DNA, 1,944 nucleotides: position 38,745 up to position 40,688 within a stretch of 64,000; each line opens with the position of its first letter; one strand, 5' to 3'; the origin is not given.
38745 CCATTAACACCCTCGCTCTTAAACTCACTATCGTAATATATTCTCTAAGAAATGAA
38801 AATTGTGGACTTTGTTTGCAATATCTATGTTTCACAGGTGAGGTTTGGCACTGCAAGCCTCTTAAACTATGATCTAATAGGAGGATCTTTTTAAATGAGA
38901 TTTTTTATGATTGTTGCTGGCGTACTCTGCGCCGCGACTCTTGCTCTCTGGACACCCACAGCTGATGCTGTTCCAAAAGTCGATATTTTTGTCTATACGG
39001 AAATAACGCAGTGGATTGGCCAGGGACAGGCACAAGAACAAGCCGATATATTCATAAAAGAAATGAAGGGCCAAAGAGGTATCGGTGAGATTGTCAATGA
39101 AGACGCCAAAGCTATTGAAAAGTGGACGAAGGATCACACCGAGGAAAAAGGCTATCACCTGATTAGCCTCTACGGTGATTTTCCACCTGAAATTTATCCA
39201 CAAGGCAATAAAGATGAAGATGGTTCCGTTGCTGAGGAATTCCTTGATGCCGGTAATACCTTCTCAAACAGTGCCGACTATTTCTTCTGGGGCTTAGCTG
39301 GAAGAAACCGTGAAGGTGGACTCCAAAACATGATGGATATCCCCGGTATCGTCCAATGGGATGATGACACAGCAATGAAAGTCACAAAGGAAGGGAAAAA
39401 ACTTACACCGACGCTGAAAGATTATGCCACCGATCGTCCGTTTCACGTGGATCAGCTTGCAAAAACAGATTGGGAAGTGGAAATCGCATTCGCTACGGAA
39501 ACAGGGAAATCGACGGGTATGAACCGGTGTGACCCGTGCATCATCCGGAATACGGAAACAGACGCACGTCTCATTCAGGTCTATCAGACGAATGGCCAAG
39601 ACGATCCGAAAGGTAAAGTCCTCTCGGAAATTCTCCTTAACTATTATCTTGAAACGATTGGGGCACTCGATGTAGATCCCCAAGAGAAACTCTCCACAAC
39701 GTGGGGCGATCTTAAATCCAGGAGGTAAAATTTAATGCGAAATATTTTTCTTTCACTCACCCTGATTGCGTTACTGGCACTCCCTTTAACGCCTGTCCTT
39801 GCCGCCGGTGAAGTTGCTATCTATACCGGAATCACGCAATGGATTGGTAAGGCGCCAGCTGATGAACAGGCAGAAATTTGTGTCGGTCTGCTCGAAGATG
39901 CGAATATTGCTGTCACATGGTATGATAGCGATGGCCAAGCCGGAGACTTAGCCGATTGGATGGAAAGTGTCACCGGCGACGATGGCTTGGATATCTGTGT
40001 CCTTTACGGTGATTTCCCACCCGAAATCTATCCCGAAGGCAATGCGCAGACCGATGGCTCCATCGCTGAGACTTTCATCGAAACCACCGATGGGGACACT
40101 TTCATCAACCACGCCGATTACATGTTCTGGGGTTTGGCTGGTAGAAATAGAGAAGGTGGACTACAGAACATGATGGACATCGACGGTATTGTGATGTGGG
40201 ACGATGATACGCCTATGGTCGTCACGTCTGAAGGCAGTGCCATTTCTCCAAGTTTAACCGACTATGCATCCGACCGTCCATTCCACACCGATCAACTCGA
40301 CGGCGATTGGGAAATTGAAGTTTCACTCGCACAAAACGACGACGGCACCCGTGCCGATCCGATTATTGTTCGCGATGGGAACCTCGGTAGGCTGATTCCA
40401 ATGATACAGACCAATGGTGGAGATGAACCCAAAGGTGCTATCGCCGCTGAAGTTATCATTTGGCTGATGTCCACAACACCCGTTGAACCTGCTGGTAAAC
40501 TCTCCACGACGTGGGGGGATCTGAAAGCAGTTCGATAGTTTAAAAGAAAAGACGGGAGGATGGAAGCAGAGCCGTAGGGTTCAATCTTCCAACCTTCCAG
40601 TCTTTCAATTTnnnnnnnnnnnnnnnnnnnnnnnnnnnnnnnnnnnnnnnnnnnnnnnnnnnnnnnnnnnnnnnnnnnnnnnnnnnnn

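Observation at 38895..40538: Conserved C-terminal tail V-x-P-x-x-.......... on secreted proteins of unrelated families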

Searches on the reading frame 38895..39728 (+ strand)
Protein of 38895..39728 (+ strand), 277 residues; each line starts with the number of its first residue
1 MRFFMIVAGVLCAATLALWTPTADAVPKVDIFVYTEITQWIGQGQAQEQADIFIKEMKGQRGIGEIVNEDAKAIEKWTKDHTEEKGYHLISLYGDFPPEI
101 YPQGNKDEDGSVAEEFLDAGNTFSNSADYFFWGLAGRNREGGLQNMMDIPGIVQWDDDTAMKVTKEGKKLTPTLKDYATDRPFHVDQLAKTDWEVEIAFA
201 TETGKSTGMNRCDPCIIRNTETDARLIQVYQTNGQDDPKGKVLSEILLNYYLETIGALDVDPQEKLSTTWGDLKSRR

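Call 6: search_protein_families(library=pfam, proteins=[window:38895-39728:+], max_evalue=0.01)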
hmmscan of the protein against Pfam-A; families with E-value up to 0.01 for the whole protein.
window:38895-39728:+ (277 aa): 0 families

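Call 7: search_protein_families(library=ncbifam, proteins=[window:38895-39728:+], max_evalue=1)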
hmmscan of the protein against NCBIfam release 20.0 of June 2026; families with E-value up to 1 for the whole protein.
window:38895-39728:+ (277 aa): 0 families

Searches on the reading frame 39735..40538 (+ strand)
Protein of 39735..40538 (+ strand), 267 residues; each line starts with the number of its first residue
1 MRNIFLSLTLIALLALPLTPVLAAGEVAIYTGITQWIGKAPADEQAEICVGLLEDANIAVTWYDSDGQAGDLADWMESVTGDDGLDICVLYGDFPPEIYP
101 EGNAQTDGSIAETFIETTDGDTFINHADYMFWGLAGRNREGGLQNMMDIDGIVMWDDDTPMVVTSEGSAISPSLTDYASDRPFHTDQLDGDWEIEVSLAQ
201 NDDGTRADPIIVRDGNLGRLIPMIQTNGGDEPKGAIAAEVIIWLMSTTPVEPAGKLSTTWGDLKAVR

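Call 6: search_protein_families(library=pfam, proteins=[window:39735-40538:+], max_evalue=0.01)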
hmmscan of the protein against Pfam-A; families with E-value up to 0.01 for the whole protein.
window:39735-40538:+ (267 aa): 0 families

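Call 7: search_protein_families(library=ncbifam, proteins=[window:39735-40538:+], max_evalue=1)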
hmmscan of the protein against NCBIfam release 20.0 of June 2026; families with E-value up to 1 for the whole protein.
window:39735-40538:+ (267 aa): 0 families

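Call 8: find_homologous_proteins(query=window:39735-40538:+, max_evalue=0.001)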
Query window:39735-40538:+ (267 aa): 179 proteins with E <= 0.001 among 1628 candidates; the best 120 are listed.
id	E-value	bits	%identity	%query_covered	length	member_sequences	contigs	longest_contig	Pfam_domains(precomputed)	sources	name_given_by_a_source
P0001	1.7e-166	570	94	100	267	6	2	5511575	-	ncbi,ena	-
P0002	8.9e-162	555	92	100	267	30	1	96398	-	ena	-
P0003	3.5e-161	553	91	100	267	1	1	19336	-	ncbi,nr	ncbi:hypothetical protein C6502_01450 [Candidatus Poribacteria bacterium]|nr:MAG: hypothetical prote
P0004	9.4e-161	551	91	100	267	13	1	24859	-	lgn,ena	-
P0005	1.4e-160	551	91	100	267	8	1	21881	-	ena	-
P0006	2.3e-159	547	90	100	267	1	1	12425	-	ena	-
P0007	3.4e-159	546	90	100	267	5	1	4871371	-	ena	-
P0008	4.8e-159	546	91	100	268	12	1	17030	-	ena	-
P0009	1.3e-158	544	90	100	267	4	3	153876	-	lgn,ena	-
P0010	4.2e-156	536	88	100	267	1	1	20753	-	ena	-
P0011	4.9e-156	536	88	100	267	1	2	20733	-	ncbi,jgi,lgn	-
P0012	1.0e-155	535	89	100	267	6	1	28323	-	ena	-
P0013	1.3e-155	535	89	100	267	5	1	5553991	-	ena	-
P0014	1.5e-155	534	88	100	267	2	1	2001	-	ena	-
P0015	2.2e-153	527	88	100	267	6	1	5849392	-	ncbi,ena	-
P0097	1.4e-104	367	64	100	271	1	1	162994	-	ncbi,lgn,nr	ncbi:MAG: hypothetical protein KatS3mg115_0259 [Candidatus Poribacteria bacterium]|nr:MAG: hypotheti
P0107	2.0e-91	324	57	100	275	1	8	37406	-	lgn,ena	-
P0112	2.5e-88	314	60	91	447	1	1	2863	PF00404.25,PF00963.25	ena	-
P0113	1.7e-87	311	57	91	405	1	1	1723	-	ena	-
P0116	3.6e-86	307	59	96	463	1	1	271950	PF00404.25,PF00963.25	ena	-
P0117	1.0e-85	305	58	93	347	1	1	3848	-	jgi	jgi:hypothetical protein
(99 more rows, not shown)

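Call 33: predict_structure(alignment_id=A4)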
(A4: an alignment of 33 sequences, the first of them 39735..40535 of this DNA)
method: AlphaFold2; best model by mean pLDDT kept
length: 267 residues; sequences in the alignment: 33
mean_pLDDT: 84.4   pTM: 0.81
mean pLDDT of the five models: 84.4, 82.7, 82.5, 82.6, 79.7
residues with pLDDT >= 90: 158; 70-90: 61; 50-70: 23; < 50: 25
segments of 3 or more residues with pLDDT < 50: 16-21, 250-267
pLDDT, mean of each block of 10 residues (from residue 1): 55 50 81 88 95 96 96 97 93 90 88 92 86 79 91 87 97 93 93 96 94 94 79 94 79 39 43
secondary structure, 60 per line:
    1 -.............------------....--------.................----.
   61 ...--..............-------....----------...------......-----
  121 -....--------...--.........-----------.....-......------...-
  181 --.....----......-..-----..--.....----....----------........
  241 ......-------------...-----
elements in order: H2-14 E27-30 H39-55 E60-63 H66-79 E87-90 H110-115 E122-125 H139-147 E159-163 H165-170 E177-179 E192-197 E210-214 E219-222 H233-246

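Call 36: fold_search(model_id=the predicted structure, library=pdb)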
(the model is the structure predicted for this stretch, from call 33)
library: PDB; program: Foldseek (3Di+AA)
matches with E <= 10: 1186; with E <= 0.001: 4
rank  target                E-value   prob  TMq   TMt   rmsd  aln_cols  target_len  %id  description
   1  4jqs_A                1.7e-05  1.00  0.46  0.49   6.1       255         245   10  Crystal structure of a Putative thua-like protein (BACUNI_01602) from Bacteroides uniformis ATCC 8492 at 2.30 A resolu (released 2013-05-08)
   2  7vkz_A                3.3e-04  1.00  0.38  0.17   6.1       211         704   11  The complex structure of beta-1,2-glucosyltransferase from Ignavibacterium album with 1-Deoxynojirimycin (released 2022-03-09)
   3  2vkt                  7.8e-04  0.98  0.40  0.42   7.8       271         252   11  HUMAN CTP SYNTHETASE 2 - GLUTAMINASE DOMAIN (released 2008-01-15)
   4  2v4u                  7.8e-04  0.98  0.38  0.38   7.7       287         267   10  Human CTP synthetase 2 - glutaminase domain in complex with 5-OXO-L- NORLEUCINE (released 2008-10-07)
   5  2w7t                  1.4e-03  0.96  0.38  0.38   8.7       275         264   12  Trypanosoma brucei CTPS - glutaminase domain with bound acivicin (released 2009-01-13)
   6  7vky_A                1.8e-03  0.99  0.39  0.18   5.9       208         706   11  The complex structure of beta-1,2-glucosyltransferase from Ignavibacterium album with sophorose (released 2022-03-09)
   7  5n29                  2.5e-03  0.93  0.38  0.38   8.7       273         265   13  An improved model of the Trypanosoma brucei CTP synthase glutaminase domain:acivicin complex. (released 2017-04-05)
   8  4zdi_H                3.6e-03  0.91  0.37  0.23   7.4       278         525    9  Crystal structure of the M. tuberculosis CTP synthase PyrG (apo form) (released 2015-07-01)
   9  4zdi_G                4.1e-03  0.91  0.38  0.23   7.4       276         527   10  Crystal structure of the M. tuberculosis CTP synthase PyrG (apo form) (released 2015-07-01)
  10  4zdi_F                4.4e-03  0.91  0.38  0.23   7.4       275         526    9  Crystal structure of the M. tuberculosis CTP synthase PyrG (apo form) (released 2015-07-01)
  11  4zdi_E                4.7e-03  0.90  0.38  0.23   7.4       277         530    9  Crystal structure of the M. tuberculosis CTP synthase PyrG (apo form) (released 2015-07-01)
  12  4zdi_D                5.0e-03  0.90  0.38  0.23   7.4       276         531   10  Crystal structure of the M. tuberculosis CTP synthase PyrG (apo form) (released 2015-07-01)
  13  4zdi_C                5.0e-03  0.87  0.36  0.22   7.8       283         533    9  Crystal structure of the M. tuberculosis CTP synthase PyrG (apo form) (released 2015-07-01)
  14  4zdi_A                7.2e-03  0.82  0.36  0.22   8.4       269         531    9  Crystal structure of the M. tuberculosis CTP synthase PyrG (apo form) (released 2015-07-01)
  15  4zdi_B                1.0e-02  0.82  0.37  0.22   7.5       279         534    9  Crystal structure of the M. tuberculosis CTP synthase PyrG (apo form) (released 2015-07-01)
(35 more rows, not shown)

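Call 39: find_encoding_contigs(protein=P0116, flank=10000, max_places=2)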
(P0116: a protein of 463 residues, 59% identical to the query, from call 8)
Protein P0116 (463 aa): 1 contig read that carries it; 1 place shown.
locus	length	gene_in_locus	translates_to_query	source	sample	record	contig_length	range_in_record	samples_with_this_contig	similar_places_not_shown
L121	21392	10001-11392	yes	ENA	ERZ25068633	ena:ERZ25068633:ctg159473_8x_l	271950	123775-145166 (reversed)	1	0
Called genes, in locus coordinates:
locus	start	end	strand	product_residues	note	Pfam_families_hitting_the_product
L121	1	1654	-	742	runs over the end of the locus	PF05048:NosD, PF13229:Beta_helix, PF00963:Cohesin, PF00404:Dockerin_1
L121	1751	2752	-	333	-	-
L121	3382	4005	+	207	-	-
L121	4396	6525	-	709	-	PF13229:Beta_helix, PF00963:Cohesin, PF00404:Dockerin_1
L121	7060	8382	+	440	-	PF13385:Laminin_G_3, PF00963:Cohesin, PF00404:Dockerin_1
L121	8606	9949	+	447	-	PF08305:NPCBM, PF00963:Cohesin, PF00404:Dockerin_1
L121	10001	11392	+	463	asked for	PF00963:Cohesin, PF00404:Dockerin_1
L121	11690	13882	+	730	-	PF24807:WD40_CDC20-Fz, PF25174:Beta-prop_THOC3, PF25175:Beta-prop_WDR5, PF23409:Beta-prop_EML, PF24780:WD40_MABP1-WDR62_1st, PF25174:Beta-prop_THOC3, PF25175:Beta-prop_WDR5, PF24805:EIF3I, +37 more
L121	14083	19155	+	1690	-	PF03781:FGE-sulfatase, PF03793:PASTA (faint), PF00963:Cohesin, PF03781:FGE-sulfatase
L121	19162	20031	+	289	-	PF25173:Beta-prop_WDR3_1st, PF24105:Beta-prop_CAF1B_HIR1, PF24814:WD40_Prp19, PF25174:Beta-prop_THOC3, PF24805:EIF3I, PF24807:WD40_CDC20-Fz, PF25172:Beta-prop_WDR3_2nd, PF25175:Beta-prop_WDR5, +47 more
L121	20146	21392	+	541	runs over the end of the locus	PF00656:Peptidase_C14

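Call 61: list_cluster_members(proteins=[P0112, P0116, P0117, P0113, P0276, P0283, P0247, P0185, P0277, P0266])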
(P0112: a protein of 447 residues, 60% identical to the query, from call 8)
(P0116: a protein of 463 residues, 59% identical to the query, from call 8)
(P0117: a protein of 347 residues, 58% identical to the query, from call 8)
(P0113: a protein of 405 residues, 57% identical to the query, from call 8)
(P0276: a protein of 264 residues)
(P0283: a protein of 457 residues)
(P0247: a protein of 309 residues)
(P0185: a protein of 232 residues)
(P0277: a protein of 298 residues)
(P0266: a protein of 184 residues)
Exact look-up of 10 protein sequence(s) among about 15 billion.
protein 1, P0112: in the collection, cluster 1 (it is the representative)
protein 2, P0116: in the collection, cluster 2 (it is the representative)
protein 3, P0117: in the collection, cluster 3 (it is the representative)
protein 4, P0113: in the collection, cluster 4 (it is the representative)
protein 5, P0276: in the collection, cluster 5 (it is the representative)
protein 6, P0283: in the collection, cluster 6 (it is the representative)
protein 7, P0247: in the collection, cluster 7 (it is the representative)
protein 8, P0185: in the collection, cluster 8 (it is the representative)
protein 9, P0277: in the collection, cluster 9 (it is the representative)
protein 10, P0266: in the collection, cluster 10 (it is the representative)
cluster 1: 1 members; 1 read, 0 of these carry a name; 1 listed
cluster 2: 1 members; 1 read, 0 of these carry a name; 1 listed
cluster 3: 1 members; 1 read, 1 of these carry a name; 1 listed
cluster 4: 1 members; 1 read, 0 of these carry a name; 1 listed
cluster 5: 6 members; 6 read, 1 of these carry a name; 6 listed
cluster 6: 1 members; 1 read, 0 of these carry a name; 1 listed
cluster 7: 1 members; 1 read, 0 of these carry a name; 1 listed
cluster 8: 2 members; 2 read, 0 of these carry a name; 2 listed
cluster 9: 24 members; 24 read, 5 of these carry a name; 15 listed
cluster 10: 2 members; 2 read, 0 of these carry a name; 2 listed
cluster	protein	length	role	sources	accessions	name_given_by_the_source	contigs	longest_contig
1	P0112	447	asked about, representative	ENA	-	-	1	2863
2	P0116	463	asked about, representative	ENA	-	-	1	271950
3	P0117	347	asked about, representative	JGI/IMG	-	hypothetical protein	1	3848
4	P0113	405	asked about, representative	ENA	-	-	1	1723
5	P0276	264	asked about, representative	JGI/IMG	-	hypothetical protein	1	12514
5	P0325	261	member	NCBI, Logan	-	-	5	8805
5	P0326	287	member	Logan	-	-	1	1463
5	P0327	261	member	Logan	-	-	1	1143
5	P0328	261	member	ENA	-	-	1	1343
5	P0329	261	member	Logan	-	-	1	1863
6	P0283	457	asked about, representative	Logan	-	-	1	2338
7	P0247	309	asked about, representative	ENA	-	-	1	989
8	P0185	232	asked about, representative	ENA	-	-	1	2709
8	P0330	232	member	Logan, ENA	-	-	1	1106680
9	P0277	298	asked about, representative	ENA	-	-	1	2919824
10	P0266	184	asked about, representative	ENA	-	-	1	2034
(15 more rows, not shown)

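Call 64: find_encoding_contigs(protein=P0097, flank=10000, max_places=2)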
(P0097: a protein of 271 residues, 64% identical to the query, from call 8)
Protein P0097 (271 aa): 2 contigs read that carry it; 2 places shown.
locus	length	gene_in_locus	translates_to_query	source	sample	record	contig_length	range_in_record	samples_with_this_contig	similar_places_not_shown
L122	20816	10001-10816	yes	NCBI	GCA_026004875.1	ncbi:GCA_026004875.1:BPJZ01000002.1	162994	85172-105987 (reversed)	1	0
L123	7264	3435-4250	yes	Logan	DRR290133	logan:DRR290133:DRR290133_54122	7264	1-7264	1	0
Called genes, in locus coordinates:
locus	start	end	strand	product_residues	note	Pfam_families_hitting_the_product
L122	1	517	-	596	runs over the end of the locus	PF03710:GlnE, PF08335:GlnD_UR_UTase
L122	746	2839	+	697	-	PF13435:Cytochrome_C554 (faint)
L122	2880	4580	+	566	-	PF01839:FG-GAP (faint), PF13517:FG-GAP_3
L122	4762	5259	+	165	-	PF00515:TPR_1 (faint), PF12895:ANAPC3 (weak), PF13432:TPR_16 (weak), PF14559:TPR_19, PF25063:ARM_TT21_C (weak), PF13431:TPR_17 (weak), PF13428:TPR_14 (weak), PF14559:TPR_19 (weak), +9 more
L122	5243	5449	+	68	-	-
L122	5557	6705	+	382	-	PF01408:GFO_IDH_MocA, PF22725:GFO_IDH_MocA_C3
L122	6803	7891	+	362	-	-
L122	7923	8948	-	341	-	PF01408:GFO_IDH_MocA, PF02894:GFO_IDH_MocA_C, PF22725:GFO_IDH_MocA_C3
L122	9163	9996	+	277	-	-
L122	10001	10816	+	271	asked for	-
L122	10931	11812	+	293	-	PF03781:FGE-sulfatase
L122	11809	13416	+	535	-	-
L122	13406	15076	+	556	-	PF01839:FG-GAP (faint), PF13517:FG-GAP_3, PF07593:UnbV_ASPIC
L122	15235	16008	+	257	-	PF13385:Laminin_G_3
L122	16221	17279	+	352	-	PF00248:Aldo_ket_red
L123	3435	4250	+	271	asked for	-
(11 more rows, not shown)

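Call 65: find_encoding_contigs(protein=P0107, flank=10000, max_places=2)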
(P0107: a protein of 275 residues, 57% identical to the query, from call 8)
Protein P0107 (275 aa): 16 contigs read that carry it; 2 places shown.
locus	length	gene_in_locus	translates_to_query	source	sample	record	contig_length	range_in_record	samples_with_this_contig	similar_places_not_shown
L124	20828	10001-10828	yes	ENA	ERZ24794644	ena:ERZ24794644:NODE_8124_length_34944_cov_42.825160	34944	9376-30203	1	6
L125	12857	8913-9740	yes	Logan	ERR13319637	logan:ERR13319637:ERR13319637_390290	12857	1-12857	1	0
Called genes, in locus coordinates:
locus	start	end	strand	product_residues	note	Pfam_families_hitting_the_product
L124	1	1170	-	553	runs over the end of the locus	PF02653:BPD_transp_2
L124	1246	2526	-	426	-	PF13433:Peripla_BP_5, PF13458:Peripla_BP_6, PF01094:ANF_receptor (weak)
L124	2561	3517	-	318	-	PF07642:BBP2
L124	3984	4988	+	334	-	PF13379:NMT1_2, PF09084:NMT1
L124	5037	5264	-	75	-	-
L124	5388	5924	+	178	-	PF13302:Acetyltransf_3, PF00583:Acetyltransf_1, PF13673:Acetyltransf_10 (weak), PF13508:Acetyltransf_7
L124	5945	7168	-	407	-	PF01266:DAO, PF07992:Pyr_redox_2 (faint), PF13450:NAD_binding_8 (weak)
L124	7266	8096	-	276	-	-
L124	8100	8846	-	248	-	-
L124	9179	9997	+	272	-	-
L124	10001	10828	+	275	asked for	-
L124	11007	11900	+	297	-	PF03781:FGE-sulfatase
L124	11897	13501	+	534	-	-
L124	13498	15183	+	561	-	PF01839:FG-GAP (faint), PF13517:FG-GAP_3, PF07593:UnbV_ASPIC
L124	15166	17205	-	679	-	PF00144:Beta-lactamase, PF13810:DUF4185 (weak)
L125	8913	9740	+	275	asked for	-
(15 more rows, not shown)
